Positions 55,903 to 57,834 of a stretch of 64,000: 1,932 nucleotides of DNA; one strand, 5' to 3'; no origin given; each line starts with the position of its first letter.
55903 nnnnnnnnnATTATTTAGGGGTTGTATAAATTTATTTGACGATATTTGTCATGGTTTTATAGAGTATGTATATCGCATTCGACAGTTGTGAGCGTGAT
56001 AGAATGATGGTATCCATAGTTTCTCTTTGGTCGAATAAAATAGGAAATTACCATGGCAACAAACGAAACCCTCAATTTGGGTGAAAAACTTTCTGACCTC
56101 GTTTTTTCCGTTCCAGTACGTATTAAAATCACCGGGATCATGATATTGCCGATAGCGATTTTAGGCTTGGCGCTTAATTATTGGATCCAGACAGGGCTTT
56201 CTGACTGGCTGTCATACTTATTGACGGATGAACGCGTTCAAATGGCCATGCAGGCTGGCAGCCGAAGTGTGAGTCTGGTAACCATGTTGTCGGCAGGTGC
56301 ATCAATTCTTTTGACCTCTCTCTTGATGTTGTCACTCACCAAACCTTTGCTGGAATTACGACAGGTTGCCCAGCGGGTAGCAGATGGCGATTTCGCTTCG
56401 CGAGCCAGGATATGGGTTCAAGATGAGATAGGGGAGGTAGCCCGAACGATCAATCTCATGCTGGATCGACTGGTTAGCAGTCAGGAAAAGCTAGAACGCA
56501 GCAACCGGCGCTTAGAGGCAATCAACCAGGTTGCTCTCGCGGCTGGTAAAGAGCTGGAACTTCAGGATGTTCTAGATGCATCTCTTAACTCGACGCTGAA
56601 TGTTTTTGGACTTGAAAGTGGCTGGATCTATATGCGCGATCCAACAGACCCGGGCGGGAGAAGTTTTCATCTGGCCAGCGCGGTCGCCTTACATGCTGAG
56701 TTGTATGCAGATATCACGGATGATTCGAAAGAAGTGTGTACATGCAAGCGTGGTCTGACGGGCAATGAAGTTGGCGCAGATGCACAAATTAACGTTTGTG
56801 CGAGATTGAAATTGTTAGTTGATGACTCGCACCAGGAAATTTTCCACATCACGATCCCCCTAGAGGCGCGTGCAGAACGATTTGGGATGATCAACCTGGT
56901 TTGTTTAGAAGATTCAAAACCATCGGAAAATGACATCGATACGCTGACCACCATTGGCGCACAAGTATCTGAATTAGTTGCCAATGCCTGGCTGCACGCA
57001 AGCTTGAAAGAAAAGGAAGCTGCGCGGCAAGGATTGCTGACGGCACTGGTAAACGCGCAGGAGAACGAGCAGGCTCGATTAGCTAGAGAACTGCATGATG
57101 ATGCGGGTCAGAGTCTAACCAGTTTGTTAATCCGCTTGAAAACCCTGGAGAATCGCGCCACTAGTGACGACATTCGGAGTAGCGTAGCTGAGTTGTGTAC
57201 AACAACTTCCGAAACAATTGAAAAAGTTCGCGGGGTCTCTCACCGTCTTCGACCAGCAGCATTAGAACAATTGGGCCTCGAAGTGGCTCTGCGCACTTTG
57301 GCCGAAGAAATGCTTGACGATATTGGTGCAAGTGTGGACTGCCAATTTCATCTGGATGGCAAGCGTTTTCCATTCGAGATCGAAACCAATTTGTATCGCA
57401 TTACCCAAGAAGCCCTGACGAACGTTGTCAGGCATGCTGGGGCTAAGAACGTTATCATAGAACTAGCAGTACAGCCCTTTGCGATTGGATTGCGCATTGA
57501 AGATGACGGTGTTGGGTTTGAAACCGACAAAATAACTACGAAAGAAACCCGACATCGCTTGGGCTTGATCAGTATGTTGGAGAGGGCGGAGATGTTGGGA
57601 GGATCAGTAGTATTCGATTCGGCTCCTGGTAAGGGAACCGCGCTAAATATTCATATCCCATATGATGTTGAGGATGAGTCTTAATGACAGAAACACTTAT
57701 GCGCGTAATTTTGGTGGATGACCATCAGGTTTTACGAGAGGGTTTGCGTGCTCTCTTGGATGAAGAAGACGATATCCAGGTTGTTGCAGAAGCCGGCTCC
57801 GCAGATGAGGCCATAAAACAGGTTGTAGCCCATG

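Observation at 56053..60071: rdhAB preceded on the same strand by a HAMP-GAF kinase and NarL-type regulator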

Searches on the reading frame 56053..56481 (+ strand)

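Call 32: search_protein_families(library=ncbifam, proteins=[window:56053-56481:+], max_evalue=10)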
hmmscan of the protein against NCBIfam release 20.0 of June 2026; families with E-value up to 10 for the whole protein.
seq(143 aa): 22 families
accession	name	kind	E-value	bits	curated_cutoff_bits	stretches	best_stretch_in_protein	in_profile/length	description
NF033092.0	HK_WalK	equivalog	8.2e-12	44.5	725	1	76-141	182-247/594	cell wall metabolism sensor histidine kinase WalK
NF053592.1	HK_near_YfiR_like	equivalog_domain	1.5e-10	41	194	1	55-140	135-221/223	sensor histidine kinase, YfiR-like protein-associated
NF038263.1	prot_phos_SiaA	equivalog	2.9e-06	26.1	700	1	72-140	315-379/658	biofilm regulation protein phosphatase SiaA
NF012163.2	BaeS_SmeS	equivalog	5.7e-06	25.5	500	1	70-138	163-231/457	sensor histidine kinase efflux regulator BaeS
NF045911.1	TCSHisKinNblS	equivalog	2.8e-05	22.7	1000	1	69-140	178-250/621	two-component system sensor histidine kinase NblS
NF040691.1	MtrAB_MtrB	equivalog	4.6e-05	22.6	450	1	52-140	171-257/507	MtrAB system histidine kinase MtrB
NF007837.0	PRK10549.1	equivalog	5.5e-05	22.1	603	1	71-136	164-229/466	envelope stress sensor histidine kinase BaeS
NF007896.0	PRK10600.1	equivalog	0.00021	20.1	578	1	80-141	161-224/598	nitrate/nitrite two-component system sensor histidine kinase NarX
NF058645.1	MCPCtpMPsAe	equivalog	0.00043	19.2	900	1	76-140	210-276/558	methyl-accepting chemotaxis protein CtpM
NF011874.0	PRK15347.1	equivalog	0.0017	16.4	852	1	84-140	310-366/921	two component system sensor kinase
NF008318.0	PRK11107.1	equivalog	0.0018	16.4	890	1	57-137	164-244/920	two-component sensor histidine kinase BarA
NF008312.0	PRK11100.1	equivalog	0.0028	16.6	356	1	62-140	173-250/477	two-component system sensor histidine kinase CreC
NF007007.0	PRK09470.1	equivalog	0.0028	16.6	486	1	75-138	175-236/463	envelope stress sensor histidine kinase CpxA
NF007898.0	PRK10604.1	equivalog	0.0038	16.5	478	1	75-140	139-205/433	two-component system sensor histidine kinase RstB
NF045900.1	HisKinCpxALeg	equivalog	0.0043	15.8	800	1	78-140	159-224/451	two-component system sensor histidine kinase CpxA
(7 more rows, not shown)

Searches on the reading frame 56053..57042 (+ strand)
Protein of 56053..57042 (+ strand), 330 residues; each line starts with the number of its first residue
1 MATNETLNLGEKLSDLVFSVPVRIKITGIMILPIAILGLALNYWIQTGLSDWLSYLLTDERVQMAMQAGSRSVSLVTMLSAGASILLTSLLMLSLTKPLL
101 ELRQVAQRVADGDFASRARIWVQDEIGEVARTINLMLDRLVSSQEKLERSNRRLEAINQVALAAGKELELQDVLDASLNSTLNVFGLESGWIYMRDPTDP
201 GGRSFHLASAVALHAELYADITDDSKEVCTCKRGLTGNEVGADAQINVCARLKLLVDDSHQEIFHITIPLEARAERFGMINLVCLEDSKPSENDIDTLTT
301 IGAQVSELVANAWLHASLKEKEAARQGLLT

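Call 54: find_homologous_proteins(query=window:56053-57042:+, max_evalue=0.00001)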
Query window:56053-57042:+ (330 aa): 271 proteins with E <= 0.00001 among 8000 candidates; the best 120 are listed.
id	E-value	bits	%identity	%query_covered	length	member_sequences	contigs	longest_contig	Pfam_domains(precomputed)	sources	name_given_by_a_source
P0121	5.3e-207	704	100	100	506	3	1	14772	PF00672.31,PF13185.13,PF13581.13,PF07730.20,PF02518.32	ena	-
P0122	4.4e-176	603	87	100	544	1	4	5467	PF00672.31,PF13185.13,PF07730.20,PF02518.32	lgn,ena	-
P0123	1.3e-167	575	82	100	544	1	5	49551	PF00672.31,PF13185.13,PF07730.20,PF02518.32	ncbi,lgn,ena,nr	ncbi:MAG: HAMP domain-containing protein [Anaerolineales bacterium]|nr:HAMP domain-containing protei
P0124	2.2e-164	564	80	100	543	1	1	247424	PF00672.31,PF13185.13,PF07730.20,PF02518.32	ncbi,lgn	-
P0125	1.7e-162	558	80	98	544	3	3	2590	PF00672.31,PF13185.13,PF07730.20,PF02518.32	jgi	-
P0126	2.7e-162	557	80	100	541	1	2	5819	PF00672.31,PF13185.13,PF13581.13,PF07730.20,PF02518.32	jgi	-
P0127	4.8e-159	547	77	100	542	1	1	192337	PF00672.31,PF13185.13,PF01590.33,PF07730.20,PF02518.32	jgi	jgi:signal transduction histidine kinase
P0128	1.7e-139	482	78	91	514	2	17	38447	PF00672.31,PF13581.13,PF07730.20,PF02518.32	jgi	-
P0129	2.2e-138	479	71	97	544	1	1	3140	PF00672.31,PF13185.13,PF07730.20,PF02518.32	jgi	-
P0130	4.9e-137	474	69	97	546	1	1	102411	PF00672.31,PF13185.13,PF01590.33,PF07730.20,PF02518.32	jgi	jgi:signal transduction histidine kinase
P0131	1.5e-136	473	68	100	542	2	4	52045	PF00672.31,PF13185.13,PF07730.20,PF02518.32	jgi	jgi:signal transduction histidine kinase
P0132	1.6e-136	473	76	91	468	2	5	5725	PF00672.31,PF13185.13,PF07730.20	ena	-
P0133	4.5e-135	468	68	100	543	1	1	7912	PF00672.31,PF13185.13,PF07730.20,PF02518.32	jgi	jgi:signal transduction histidine kinase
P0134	3.6e-121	422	60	100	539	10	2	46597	PF00672.31,PF13185.13,PF07730.20,PF02518.32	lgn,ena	-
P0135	2.9e-118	413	60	96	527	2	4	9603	PF00672.31,PF13185.13,PF07730.20,PF02518.32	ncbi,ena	-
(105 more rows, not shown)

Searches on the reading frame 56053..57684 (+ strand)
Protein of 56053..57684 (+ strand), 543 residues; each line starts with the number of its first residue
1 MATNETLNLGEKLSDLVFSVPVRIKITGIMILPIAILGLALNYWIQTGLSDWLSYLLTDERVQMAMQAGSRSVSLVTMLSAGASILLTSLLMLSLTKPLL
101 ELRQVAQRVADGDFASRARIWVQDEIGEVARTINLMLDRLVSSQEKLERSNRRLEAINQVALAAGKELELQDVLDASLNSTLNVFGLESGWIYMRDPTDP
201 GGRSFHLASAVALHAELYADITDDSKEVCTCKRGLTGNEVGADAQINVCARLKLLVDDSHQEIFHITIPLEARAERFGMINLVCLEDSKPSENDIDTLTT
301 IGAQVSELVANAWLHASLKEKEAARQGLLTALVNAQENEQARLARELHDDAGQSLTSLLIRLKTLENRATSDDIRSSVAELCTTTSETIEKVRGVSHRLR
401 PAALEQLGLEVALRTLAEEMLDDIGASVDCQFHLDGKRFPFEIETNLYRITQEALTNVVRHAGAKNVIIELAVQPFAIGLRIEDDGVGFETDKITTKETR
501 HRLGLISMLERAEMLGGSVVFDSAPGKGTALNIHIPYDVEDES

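Call 3: search_protein_families(library=pfam, proteins=[window:56053-57684:+], max_evalue=0.01)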
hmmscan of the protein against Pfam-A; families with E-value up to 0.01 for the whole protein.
window:56053-57684:+ (543 aa): 5 families
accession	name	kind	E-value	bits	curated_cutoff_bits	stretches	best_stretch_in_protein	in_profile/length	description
PF00672.30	HAMP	-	1.1e-14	54.9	25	1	90-141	1-52/53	HAMP domain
PF07730.19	HisKA_3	-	1.4e-12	48.4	24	1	339-404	1-68/68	Histidine kinase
PF02518.31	HATPase_c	-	1.7e-12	48.2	26.4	1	444-537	3-109/111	Histidine kinase-, DNA gyrase B-, and HSP90-like ATPase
PF13581.12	HATPase_c_2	-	9.9e-06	26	27.4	1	450-498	35-88/127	Histidine kinase-like ATPase domain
PF13185.12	GAF_2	-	3.6e-05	24.4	28.6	1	168-307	2-133/136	GAF domain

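Call 4: search_protein_families(library=ncbifam, proteins=[window:56053-57684:+], max_evalue=0.01)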
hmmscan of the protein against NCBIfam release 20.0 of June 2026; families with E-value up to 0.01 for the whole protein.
window:56053-57684:+ (543 aa): 31 families (the best 25 are shown)
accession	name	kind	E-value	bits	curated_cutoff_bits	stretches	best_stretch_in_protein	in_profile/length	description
NF052443.1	SensHisKinMctS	equivalog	7.6e-42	143.2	700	1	309-540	217-451/457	two-component system sensor histidine kinase MctS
NF008649.0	PRK11644.1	equivalog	3.4e-34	118.5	408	1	314-536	278-495/499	signal transduction histidine-protein kinase/phosphatase UhpB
NF007896.0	PRK10600.1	equivalog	7.4e-26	90.9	578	2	243-534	310-582/598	nitrate/nitrite two-component system sensor histidine kinase NarX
NF052531.1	Strep_LiaS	equivalog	5.7e-25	88.3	450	1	334-536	127-326/328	envelope stress sensor histidine kinase LiaS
NF008184.0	PRK10935.1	equivalog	2.9e-24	85.7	553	1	338-539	362-561/565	nitrate/nitrite two-component system sensor histidine kinase NarQ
NF047786.1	his_kin_MadS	equivalog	5.8e-19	68.5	500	1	335-536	226-434/434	MadS family sensor histidine kinase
NF033092.0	HK_WalK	equivalog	7.1e-16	57.9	725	1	76-157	182-263/594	cell wall metabolism sensor histidine kinase WalK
NF047322.1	HK_morpho_MacS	equivalog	2e-14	53.6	300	1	331-536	174-367/367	MacS family sensor histidine kinase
NF040691.1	MtrAB_MtrB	equivalog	2.7e-10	39.9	450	2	53-148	172-265/507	MtrAB system histidine kinase MtrB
NF053592.1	HK_near_YfiR_like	equivalog_domain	1.7e-09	37.6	194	1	55-140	135-221/223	sensor histidine kinase, YfiR-like protein-associated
NF011874.0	PRK15347.1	equivalog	2.5e-07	29.1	852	1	84-159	310-386/921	two component system sensor kinase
NF038263.1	prot_phos_SiaA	equivalog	2.6e-07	29.6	700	1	73-163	316-406/658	biofilm regulation protein phosphatase SiaA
NF041210.1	his_kin_PieS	equivalog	1.7e-06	27.3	850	1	85-154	180-250/474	two component system sensor histidine kinase PieS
NF007007.0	PRK09470.1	equivalog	7.7e-06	25.1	486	1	76-147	176-248/463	envelope stress sensor histidine kinase CpxA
NF007898.0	PRK10604.1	equivalog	8.3e-06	25.2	478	0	75-142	139-210/433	two-component system sensor histidine kinase RstB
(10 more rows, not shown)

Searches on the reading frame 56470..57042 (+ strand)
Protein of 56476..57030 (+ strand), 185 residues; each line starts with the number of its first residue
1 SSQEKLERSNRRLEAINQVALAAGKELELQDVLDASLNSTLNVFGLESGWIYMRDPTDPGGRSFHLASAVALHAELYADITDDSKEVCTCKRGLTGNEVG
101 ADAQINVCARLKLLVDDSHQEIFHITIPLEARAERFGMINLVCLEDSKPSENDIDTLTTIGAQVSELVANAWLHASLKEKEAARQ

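Call 32: search_protein_families(library=ncbifam, proteins=[window:56476-57030:+], max_evalue=10)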
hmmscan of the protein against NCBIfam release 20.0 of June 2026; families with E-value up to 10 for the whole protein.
seq(185 aa): 0 families

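Call 62: predict_structure(alignment_id=A3)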
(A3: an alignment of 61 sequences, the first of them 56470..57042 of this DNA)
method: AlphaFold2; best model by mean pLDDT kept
length: 191 residues; sequences in the alignment: 61
mean_pLDDT: 82.3   pTM: 0.77
mean pLDDT of the five models: 82.3, 81.8, 79.5, 78.4, 78.4
residues with pLDDT >= 90: 75; 70-90: 75; 50-70: 40; < 50: 1
segments of 3 or more residues with pLDDT < 50: none
pLDDT, mean of each block of 10 residues (from residue 1): 56 65 60 92 93 88 82 91 75 71 86 75 87 89 91 92 91 87 90 88
secondary structure, 60 per line:
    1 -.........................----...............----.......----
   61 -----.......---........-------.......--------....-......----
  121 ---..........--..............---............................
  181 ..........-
elements in order: H2-26 H31-45 E50-56 E66-72 H76-83 H91-97 E106-109 H111-116 E124-133 E136-146 H153-190

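Call 66: fold_search(model_id=the predicted structure, library=pdb)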
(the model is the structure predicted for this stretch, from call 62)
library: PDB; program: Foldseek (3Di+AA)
matches with E <= 10: 1419; with E <= 0.001: 214
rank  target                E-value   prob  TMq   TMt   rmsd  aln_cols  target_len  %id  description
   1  3p01_A                2.8e-07  1.00  0.64  0.68   3.8       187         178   13  Crystal structure of two-component response regulator from Nostoc sp. PCC 7120 (released 2010-10-06)
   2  3ci6_B                3.4e-07  1.00  0.58  0.66   4.8       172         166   17  Crystal structure of the GAF domain from Acinetobacter phosphoenolpyruvate-protein phosphotransferase (released 2008-05-13)
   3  3ci6_A                3.8e-07  1.00  0.56  0.66   4.6       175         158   18  Crystal structure of the GAF domain from Acinetobacter phosphoenolpyruvate-protein phosphotransferase (released 2008-05-13)
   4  6oaq_B                6.8e-07  1.00  0.63  0.43   4.3       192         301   14  Crystal structure of a dual sensor histidine kinase in BeF3- bound state (released 2019-09-18)
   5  3p01_B                9.4e-07  1.00  0.66  0.71   4.3       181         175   14  Crystal structure of two-component response regulator from Nostoc sp. PCC 7120 (released 2010-10-06)
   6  3eea_A                1.1e-06  1.00  0.58  0.71   3.4       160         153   12  The crystal structure of the GAF domain/HD domain protein from Geobacter sulfurreducens (released 2008-11-04)
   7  6oei                  1.3e-06  1.00  0.68  0.55   3.9       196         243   16  Yeast Spc42 N-terminal coiled-coil fused to PDB: 3K2N (released 2019-04-24)
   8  6oap_A                1.3e-06  1.00  0.61  0.41   4.5       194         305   15  Crystal structure of a dual sensor histidine kinase in the green-light absorbing Pg state (released 2019-09-18)
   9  6ob8_A                1.7e-06  1.00  0.64  0.42   4.4       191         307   14  Crystal structure of a dual sensor histidine kinase in green light illuminated state (released 2019-09-18)
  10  6oap_B                2.1e-06  1.00  0.59  0.39   5.2       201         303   13  Crystal structure of a dual sensor histidine kinase in the green-light absorbing Pg state (released 2019-09-18)
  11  3cit_A                2.4e-06  1.00  0.58  0.69   4.5       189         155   15  Crystal structure of the GAF domain of a putative sensor histidine kinase from Pseudomonas syringae pv. tomato (released 2008-05-13)
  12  3p01_C                2.8e-06  1.00  0.64  0.71   3.7       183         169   13  Crystal structure of two-component response regulator from Nostoc sp. PCC 7120 (released 2010-10-06)
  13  4mcw_A                2.8e-06  1.00  0.59  0.34   5.2       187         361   14  Crystal structure of a HD-GYP domain (a cyclic-di-GMP phosphodiesterase) containing a tri-nuclear metal centre (released 2014-02-19)
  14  4g3k_A                3.8e-06  1.00  0.53  0.63   5.2       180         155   16  Crystal structure of a. aeolicus nlh1 gaf domain in an inactive state (released 2013-05-29)
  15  3eea_B                4.6e-06  1.00  0.58  0.71   3.1       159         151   12  The crystal structure of the GAF domain/HD domain protein from Geobacter sulfurreducens (released 2008-11-04)
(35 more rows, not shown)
